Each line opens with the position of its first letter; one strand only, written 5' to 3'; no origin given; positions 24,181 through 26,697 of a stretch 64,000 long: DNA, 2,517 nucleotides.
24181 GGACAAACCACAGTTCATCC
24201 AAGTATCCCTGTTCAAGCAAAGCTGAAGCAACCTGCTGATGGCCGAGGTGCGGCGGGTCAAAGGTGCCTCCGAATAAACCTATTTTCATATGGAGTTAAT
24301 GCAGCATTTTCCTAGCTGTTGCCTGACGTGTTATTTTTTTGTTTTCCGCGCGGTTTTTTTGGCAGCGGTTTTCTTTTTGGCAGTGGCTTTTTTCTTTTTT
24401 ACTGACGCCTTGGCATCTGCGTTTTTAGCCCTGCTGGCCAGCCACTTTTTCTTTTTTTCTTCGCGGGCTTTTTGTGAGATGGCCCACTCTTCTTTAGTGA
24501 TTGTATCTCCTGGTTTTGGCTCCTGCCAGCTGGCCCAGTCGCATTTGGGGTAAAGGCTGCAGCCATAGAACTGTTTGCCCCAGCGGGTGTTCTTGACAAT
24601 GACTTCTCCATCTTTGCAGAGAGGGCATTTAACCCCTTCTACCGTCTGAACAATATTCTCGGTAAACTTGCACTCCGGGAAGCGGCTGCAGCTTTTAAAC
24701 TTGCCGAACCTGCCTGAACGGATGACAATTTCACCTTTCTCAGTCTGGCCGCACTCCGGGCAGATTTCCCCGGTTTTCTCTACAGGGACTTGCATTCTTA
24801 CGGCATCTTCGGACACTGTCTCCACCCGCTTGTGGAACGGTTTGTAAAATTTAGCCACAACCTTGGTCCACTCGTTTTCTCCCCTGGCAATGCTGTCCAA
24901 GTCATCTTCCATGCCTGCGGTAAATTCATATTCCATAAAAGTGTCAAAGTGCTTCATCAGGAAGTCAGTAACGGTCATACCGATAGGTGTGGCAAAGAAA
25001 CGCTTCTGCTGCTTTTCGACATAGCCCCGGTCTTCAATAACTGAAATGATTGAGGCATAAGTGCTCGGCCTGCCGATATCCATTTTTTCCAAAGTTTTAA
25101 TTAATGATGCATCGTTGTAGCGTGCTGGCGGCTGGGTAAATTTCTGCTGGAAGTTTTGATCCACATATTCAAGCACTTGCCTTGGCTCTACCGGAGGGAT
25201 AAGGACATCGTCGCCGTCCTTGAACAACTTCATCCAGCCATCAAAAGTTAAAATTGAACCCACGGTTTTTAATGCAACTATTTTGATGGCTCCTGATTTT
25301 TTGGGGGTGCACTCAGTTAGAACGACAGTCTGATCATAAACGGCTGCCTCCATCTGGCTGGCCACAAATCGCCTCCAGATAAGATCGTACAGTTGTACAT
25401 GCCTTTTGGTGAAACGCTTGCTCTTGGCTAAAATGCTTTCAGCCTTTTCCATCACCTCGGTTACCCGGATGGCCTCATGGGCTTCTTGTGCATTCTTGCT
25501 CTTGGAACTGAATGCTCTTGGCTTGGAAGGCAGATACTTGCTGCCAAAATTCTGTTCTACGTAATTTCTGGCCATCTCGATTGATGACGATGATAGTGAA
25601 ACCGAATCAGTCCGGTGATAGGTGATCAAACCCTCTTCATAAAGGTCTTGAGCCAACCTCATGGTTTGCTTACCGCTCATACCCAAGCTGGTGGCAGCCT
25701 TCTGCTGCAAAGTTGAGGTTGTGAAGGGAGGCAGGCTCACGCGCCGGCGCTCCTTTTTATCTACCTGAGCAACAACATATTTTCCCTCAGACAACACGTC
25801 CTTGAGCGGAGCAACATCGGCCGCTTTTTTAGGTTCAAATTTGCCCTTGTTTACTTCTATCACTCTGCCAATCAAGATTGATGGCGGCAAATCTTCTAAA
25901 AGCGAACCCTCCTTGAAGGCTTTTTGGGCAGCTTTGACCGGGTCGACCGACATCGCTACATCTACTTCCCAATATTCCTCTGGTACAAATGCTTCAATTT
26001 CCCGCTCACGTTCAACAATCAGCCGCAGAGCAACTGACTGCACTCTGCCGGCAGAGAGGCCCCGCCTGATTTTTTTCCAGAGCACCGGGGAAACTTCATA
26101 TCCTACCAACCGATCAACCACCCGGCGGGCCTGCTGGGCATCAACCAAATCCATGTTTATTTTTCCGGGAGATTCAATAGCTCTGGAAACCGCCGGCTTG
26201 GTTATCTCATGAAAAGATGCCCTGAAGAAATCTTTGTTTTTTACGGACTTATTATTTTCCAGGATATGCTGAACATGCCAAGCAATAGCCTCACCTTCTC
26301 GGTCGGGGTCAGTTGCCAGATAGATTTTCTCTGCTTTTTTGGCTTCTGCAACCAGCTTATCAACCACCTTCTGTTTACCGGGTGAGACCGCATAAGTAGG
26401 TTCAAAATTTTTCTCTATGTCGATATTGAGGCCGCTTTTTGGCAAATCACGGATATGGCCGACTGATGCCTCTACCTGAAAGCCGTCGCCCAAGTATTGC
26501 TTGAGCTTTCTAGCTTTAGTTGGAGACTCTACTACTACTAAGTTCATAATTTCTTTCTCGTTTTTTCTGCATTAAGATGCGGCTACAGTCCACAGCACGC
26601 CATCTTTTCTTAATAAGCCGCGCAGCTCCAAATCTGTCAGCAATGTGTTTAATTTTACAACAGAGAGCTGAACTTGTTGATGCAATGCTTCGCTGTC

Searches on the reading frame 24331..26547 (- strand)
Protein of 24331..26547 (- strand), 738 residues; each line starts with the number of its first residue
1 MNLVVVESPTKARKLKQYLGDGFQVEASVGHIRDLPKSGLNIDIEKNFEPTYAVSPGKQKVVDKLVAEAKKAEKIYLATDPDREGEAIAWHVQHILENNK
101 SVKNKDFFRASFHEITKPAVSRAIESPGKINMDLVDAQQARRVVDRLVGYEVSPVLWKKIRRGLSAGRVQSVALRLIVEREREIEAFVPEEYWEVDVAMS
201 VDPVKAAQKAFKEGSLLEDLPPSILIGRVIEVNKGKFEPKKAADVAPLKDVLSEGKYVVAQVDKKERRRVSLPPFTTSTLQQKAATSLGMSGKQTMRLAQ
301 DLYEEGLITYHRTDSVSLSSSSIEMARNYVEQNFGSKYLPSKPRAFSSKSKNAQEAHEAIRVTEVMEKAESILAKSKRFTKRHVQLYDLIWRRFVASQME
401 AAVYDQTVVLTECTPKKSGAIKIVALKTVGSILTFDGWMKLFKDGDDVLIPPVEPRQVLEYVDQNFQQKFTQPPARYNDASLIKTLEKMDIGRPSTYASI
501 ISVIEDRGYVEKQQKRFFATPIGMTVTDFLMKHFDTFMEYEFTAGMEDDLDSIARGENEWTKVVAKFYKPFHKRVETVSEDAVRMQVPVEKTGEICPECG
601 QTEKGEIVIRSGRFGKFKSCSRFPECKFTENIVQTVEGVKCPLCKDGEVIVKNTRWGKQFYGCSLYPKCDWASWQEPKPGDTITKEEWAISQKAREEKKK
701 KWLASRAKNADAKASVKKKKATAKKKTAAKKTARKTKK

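Call 94: search_protein_families(library=pfam, proteins=[window:24331-26547:-], max_evalue=0.00001)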
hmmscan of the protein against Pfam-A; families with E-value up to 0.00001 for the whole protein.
window:24331-26547:- (738 aa): 3 families
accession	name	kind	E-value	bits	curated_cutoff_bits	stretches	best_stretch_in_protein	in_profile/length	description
PF01131.25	Topoisom_bac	-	2.5e-119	399.4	35.1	1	129-564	1-410/411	DNA topoisomerase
PF01396.24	Zn_ribbon_Top1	-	2.4e-23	82.1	32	2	593-633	1-37/39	Topoisomerase DNA binding C4 zinc finger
PF01751.28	Toprim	-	4.2e-22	78.6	23.1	1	3-115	2-96/96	Toprim domain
